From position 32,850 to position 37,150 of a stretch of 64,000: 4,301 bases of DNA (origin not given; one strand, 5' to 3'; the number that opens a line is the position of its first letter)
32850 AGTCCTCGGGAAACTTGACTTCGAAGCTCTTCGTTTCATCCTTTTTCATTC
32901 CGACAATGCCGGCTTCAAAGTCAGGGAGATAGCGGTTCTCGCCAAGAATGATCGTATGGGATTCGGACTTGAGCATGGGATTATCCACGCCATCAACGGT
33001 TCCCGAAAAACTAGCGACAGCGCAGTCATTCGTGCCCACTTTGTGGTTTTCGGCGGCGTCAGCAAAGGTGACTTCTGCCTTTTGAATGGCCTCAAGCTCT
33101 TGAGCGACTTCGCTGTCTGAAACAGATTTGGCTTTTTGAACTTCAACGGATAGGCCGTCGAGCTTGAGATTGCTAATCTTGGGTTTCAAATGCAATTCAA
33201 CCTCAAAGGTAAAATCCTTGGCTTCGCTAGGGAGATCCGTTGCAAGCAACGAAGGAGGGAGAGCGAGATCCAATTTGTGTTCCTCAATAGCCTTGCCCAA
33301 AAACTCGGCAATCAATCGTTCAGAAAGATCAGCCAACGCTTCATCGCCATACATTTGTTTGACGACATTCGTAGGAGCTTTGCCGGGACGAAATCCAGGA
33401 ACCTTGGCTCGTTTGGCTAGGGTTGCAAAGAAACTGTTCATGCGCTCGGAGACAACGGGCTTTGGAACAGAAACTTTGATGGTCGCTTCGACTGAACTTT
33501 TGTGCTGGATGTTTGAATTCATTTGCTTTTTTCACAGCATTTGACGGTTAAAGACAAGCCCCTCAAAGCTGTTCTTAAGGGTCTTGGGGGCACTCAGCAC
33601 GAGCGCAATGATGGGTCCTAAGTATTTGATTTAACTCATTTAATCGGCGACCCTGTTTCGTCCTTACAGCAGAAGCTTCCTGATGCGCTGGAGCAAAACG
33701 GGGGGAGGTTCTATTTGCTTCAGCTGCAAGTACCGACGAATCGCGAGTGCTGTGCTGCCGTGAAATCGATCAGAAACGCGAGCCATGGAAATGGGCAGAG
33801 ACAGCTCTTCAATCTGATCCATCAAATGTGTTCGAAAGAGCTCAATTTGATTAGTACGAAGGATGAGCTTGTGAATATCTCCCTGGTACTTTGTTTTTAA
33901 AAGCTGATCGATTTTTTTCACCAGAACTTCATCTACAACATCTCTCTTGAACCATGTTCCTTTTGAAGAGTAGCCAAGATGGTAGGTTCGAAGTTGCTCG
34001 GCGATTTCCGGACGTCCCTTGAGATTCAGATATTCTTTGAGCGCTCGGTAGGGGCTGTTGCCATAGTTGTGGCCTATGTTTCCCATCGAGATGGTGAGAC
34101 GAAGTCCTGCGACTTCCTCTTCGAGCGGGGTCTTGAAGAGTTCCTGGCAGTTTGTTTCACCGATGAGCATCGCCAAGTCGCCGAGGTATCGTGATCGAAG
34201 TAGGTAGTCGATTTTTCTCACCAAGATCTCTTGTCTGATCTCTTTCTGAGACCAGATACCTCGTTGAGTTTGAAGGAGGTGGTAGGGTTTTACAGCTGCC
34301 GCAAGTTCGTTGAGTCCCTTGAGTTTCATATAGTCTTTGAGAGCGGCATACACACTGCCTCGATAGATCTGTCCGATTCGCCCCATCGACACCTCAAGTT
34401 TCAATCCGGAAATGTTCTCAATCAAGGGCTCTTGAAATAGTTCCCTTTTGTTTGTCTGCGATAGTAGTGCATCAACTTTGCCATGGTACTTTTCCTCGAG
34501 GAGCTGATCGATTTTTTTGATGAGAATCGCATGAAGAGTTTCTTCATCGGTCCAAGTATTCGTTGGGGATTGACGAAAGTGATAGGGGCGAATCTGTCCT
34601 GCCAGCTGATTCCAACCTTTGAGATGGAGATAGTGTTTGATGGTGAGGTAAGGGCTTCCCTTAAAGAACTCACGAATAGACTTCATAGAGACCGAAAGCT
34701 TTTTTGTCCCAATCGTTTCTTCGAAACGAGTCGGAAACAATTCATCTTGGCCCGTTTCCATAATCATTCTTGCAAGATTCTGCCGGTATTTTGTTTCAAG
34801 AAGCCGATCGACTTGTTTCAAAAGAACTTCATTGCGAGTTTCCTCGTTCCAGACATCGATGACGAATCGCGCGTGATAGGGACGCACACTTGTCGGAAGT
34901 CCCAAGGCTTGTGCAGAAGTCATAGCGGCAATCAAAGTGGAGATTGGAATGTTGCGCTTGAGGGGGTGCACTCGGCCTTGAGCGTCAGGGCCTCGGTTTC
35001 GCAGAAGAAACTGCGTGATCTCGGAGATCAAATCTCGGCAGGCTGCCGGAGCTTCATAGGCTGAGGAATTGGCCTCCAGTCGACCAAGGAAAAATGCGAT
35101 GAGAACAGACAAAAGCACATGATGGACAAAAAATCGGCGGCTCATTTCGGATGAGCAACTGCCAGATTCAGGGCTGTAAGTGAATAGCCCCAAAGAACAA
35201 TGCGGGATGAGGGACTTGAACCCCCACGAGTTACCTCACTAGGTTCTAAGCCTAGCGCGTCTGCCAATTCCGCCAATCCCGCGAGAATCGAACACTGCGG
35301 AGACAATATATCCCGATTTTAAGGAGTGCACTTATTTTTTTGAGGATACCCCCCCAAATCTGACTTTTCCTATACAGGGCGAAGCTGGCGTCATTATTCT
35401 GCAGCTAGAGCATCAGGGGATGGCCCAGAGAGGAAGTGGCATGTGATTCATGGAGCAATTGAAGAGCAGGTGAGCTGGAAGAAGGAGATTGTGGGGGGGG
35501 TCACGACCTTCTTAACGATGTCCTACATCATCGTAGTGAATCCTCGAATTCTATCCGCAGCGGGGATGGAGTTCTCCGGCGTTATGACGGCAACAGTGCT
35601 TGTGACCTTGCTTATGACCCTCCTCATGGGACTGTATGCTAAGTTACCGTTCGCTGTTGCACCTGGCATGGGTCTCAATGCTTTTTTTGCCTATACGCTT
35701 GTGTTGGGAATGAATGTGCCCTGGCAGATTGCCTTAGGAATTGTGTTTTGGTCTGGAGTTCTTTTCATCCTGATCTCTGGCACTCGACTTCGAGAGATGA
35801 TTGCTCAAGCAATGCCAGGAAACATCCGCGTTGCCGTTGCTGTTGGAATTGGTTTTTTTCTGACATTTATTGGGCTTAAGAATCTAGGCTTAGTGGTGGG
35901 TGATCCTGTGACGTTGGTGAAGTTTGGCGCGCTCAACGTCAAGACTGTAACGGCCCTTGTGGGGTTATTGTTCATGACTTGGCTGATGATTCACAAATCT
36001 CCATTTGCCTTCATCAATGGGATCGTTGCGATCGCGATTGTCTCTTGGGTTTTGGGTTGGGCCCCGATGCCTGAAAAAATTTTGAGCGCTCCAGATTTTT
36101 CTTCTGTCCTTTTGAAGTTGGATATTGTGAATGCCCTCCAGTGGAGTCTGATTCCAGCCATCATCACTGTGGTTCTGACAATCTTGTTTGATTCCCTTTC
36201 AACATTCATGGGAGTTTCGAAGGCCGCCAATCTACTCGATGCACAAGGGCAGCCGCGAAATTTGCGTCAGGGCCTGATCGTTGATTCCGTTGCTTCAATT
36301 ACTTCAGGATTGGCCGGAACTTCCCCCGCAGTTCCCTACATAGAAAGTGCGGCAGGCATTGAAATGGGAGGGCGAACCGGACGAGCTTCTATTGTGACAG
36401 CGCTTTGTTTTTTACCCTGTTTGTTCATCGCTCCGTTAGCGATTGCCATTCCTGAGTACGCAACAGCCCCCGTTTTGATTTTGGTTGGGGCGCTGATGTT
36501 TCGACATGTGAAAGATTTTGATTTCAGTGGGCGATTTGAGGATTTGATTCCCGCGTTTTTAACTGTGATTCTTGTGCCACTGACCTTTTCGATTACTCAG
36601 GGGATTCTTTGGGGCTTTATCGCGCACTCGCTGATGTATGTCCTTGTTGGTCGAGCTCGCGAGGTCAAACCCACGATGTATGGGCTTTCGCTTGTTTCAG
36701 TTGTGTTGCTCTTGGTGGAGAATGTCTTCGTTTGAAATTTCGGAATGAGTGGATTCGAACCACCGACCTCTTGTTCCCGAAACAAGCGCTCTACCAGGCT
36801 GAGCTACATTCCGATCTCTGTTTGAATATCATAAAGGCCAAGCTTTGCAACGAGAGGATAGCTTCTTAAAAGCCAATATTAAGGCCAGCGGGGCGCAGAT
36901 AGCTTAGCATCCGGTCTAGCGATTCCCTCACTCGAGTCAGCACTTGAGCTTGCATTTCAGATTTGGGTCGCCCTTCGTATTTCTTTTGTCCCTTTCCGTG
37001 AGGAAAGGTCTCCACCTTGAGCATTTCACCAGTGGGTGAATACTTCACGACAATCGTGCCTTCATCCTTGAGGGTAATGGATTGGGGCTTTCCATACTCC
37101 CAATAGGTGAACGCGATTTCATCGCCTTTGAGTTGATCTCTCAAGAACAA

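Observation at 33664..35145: Secreted protein built from four diverged ~100-aa tandem repeats of an undescribed motif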

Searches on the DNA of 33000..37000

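Call 76: search_rna_families(source=window, start=33000, end=37000, threshold=gathering)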
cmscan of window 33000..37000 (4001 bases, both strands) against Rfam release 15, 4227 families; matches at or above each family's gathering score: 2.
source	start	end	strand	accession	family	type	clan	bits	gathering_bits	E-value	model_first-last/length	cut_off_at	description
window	36740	36813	-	RF00005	tRNA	Gene; tRNA;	CL00001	68.1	29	6.6e-14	1-71/71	no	tRNA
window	35201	35282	-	RF00005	tRNA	Gene; tRNA;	CL00001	58.3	29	3.2e-11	1-71/71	no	tRNA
